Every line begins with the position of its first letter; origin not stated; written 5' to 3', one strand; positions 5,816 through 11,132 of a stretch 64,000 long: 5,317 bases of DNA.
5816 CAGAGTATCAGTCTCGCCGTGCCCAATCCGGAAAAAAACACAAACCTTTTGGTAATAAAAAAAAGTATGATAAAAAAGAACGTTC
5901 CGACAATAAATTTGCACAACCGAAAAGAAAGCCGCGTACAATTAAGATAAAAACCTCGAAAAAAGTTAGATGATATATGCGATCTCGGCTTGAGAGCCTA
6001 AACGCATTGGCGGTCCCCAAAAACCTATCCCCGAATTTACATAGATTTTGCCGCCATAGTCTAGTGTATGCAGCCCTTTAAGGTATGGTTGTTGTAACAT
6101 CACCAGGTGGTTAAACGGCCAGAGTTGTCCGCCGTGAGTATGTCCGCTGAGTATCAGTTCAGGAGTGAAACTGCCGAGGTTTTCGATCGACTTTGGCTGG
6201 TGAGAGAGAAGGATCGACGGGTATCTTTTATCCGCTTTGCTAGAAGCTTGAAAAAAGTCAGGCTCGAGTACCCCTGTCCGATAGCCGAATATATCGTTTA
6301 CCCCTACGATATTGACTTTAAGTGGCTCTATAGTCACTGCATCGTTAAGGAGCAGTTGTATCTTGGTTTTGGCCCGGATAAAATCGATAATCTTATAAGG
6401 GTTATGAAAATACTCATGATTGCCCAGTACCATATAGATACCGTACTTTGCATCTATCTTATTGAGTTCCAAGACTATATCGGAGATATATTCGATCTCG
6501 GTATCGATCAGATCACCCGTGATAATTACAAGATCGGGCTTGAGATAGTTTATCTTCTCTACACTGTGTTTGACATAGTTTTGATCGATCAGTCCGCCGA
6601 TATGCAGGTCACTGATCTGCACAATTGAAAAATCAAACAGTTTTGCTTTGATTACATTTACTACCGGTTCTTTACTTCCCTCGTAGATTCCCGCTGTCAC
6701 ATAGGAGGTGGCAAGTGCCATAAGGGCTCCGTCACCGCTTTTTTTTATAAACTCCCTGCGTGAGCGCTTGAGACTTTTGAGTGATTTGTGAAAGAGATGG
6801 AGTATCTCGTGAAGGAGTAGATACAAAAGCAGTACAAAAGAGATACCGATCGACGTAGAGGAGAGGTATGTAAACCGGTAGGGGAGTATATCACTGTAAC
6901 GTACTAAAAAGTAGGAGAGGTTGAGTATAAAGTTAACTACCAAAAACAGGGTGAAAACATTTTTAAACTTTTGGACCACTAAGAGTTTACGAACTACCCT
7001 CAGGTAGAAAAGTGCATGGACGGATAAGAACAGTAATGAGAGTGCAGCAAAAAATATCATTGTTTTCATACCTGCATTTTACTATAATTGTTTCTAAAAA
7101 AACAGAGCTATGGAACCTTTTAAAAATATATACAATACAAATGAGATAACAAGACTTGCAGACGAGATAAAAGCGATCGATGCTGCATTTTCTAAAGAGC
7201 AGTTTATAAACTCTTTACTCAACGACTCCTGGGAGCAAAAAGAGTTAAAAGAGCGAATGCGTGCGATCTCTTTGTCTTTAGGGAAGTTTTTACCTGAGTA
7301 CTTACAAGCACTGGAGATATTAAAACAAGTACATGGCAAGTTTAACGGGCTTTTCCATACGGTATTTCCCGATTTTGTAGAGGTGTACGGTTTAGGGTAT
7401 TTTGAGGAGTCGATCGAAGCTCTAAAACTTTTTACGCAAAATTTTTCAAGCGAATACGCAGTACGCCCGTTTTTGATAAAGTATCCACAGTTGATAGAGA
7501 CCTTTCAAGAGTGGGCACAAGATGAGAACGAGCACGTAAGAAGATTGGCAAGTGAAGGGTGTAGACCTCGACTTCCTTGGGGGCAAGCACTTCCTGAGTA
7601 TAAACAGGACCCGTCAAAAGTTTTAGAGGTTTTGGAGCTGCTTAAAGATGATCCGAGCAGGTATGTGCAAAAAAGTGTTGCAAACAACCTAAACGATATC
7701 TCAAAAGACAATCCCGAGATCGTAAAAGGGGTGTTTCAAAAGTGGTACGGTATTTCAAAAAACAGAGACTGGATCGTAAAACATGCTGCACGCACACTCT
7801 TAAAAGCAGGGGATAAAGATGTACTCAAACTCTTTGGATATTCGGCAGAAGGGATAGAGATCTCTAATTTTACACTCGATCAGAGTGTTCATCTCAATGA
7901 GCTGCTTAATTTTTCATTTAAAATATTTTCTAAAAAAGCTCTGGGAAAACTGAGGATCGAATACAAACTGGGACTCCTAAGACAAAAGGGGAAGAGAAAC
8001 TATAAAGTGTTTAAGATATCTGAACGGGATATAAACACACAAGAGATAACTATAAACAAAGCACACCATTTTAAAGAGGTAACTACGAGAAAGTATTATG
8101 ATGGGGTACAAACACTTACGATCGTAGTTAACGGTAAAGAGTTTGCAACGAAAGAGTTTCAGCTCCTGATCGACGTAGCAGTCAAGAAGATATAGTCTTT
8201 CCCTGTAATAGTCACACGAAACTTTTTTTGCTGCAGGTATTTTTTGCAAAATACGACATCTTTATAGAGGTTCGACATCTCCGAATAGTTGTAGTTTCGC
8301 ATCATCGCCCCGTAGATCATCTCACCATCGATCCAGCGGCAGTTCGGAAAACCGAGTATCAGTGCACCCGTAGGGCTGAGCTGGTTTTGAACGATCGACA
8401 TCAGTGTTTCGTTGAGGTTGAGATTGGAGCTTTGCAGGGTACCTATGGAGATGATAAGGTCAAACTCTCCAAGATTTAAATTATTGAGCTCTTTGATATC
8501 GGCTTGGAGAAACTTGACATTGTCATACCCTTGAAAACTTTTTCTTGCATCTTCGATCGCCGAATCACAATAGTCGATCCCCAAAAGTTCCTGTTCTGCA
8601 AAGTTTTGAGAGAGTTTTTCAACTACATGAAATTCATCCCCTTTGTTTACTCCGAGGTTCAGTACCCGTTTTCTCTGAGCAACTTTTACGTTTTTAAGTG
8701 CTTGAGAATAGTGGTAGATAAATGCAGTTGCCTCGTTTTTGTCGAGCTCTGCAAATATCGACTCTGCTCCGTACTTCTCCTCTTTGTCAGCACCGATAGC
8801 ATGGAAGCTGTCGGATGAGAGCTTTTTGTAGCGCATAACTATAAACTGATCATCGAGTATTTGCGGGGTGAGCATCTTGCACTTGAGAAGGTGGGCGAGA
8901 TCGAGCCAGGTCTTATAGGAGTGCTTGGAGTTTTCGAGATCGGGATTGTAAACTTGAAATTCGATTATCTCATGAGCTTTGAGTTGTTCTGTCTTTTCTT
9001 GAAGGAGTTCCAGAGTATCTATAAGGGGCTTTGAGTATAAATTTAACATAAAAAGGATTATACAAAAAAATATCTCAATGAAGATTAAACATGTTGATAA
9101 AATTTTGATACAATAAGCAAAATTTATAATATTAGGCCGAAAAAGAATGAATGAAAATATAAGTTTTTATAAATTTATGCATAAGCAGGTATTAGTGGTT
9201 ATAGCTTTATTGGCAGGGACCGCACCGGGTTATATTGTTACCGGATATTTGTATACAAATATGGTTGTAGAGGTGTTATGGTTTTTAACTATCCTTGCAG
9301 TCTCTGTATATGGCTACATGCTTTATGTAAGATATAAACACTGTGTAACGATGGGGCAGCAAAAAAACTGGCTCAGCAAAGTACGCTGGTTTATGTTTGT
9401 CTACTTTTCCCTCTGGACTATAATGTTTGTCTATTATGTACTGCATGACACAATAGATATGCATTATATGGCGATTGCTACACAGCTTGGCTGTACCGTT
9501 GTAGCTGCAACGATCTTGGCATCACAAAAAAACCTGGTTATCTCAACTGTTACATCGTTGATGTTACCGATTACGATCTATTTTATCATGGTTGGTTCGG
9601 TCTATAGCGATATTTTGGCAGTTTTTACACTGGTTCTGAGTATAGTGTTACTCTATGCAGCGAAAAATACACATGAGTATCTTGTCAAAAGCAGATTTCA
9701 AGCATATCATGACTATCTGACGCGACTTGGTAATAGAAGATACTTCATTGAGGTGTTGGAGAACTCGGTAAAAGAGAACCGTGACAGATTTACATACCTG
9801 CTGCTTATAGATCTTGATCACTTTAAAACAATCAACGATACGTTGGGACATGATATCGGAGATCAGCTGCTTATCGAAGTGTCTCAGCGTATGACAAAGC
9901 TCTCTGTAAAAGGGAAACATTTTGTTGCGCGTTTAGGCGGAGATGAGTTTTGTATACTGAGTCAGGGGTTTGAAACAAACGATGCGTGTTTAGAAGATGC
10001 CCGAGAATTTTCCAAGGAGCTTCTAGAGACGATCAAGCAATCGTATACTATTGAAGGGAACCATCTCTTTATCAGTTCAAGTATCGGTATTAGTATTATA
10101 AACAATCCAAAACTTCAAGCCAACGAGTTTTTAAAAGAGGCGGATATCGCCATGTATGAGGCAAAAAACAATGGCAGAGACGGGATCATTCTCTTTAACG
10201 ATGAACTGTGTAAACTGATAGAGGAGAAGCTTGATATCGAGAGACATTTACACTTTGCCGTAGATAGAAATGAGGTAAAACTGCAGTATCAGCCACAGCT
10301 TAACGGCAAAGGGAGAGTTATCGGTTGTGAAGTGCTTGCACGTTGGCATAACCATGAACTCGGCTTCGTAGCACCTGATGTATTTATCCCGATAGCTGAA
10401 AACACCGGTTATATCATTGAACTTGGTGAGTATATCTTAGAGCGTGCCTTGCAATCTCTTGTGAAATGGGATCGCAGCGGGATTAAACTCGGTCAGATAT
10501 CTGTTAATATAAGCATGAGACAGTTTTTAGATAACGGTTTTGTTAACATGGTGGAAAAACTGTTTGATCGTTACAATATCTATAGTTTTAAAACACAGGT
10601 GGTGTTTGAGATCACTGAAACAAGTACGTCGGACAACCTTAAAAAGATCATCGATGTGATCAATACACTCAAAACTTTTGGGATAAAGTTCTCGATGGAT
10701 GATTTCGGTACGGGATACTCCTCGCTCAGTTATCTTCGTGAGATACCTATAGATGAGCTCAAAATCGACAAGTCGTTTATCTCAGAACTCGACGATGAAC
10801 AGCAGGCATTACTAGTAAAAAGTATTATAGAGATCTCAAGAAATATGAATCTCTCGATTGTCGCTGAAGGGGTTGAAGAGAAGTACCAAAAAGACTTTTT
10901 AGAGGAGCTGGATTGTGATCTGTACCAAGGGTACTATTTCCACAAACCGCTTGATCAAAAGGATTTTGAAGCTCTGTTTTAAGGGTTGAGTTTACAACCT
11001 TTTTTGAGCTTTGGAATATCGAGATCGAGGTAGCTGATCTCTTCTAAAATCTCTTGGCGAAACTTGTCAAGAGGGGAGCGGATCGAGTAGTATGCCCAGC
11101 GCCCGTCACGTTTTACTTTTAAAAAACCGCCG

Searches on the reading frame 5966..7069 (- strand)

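Call 75: search_protein_families(library=pfam, proteins=[window:5966-7069:-], max_evalue=0.0001)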
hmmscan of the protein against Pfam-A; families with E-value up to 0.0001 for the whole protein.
window:5966-7069:- (367 aa): 1 family
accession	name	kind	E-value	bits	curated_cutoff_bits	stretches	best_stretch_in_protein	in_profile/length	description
PF00149.33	Metallophos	-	3.8e-14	54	21.5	1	148-313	2-190/191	Calcineurin-like phosphoesterase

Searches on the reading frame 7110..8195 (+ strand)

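Call 75: search_protein_families(library=pfam, proteins=[window:7110-8195:+], max_evalue=0.0001)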
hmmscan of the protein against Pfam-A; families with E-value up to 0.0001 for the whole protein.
window:7110-8195:+ (361 aa): 2 families
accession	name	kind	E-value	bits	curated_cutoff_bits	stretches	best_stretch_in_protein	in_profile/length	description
PF08713.17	DNA_alkylation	-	1.1e-10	42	21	1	114-207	107-192/213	DNA alkylation repair enzyme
PF13646.12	HEAT_2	-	6.7e-06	26.7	27.7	0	174-240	4-65/88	HEAT repeats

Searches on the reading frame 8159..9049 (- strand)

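Call 75: search_protein_families(library=pfam, proteins=[window:8159-9049:-], max_evalue=0.0001)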
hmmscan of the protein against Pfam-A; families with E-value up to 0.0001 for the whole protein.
window:8159-9049:- (296 aa): 4 families
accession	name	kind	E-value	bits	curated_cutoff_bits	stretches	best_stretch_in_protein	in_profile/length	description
PF13847.12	Methyltransf_31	-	3.7e-13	49.8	27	1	127-244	5-118/145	Methyltransferase domain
PF13649.12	Methyltransf_25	-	1.7e-08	35.5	27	1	130-228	2-97/97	Methyltransferase domain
PF08241.18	Methyltransf_11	-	2.3e-07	31.8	21.2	1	143-231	11-94/95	Methyltransferase domain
PF08242.18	Methyltransf_12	-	8e-07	30.2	30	1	142-228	10-96/98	Methyltransferase domain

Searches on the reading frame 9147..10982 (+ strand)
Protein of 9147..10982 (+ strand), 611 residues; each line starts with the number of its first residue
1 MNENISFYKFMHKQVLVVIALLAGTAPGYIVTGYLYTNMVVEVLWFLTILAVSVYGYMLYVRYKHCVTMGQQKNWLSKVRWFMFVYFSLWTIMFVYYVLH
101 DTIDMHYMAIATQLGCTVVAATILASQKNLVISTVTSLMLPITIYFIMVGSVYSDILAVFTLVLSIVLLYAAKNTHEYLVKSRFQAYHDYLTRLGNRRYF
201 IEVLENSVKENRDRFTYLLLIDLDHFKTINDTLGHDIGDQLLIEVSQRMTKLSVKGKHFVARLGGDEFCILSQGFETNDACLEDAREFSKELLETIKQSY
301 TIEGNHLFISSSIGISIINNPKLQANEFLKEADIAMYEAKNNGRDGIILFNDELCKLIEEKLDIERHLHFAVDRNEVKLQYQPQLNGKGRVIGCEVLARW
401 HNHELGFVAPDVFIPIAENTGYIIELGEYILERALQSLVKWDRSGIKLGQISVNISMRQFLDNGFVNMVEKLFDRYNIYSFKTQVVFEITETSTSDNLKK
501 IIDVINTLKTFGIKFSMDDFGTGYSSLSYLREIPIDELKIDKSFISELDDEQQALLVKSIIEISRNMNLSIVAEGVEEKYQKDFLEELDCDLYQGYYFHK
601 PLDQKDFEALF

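Call 7: search_protein_families(library=pfam, proteins=[window:9147-10982:+], max_evalue=0.001)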
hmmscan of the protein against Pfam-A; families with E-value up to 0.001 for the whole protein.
window:9147-10982:+ (611 aa): 2 families
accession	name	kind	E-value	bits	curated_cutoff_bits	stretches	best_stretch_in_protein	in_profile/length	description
PF00563.25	EAL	-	1.1e-66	225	31.3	1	370-601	6-236/236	EAL domain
PF00990.26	GGDEF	-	8.6e-43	146.3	23.8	1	186-345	1-160/161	Diguanylate cyclase, GGDEF domain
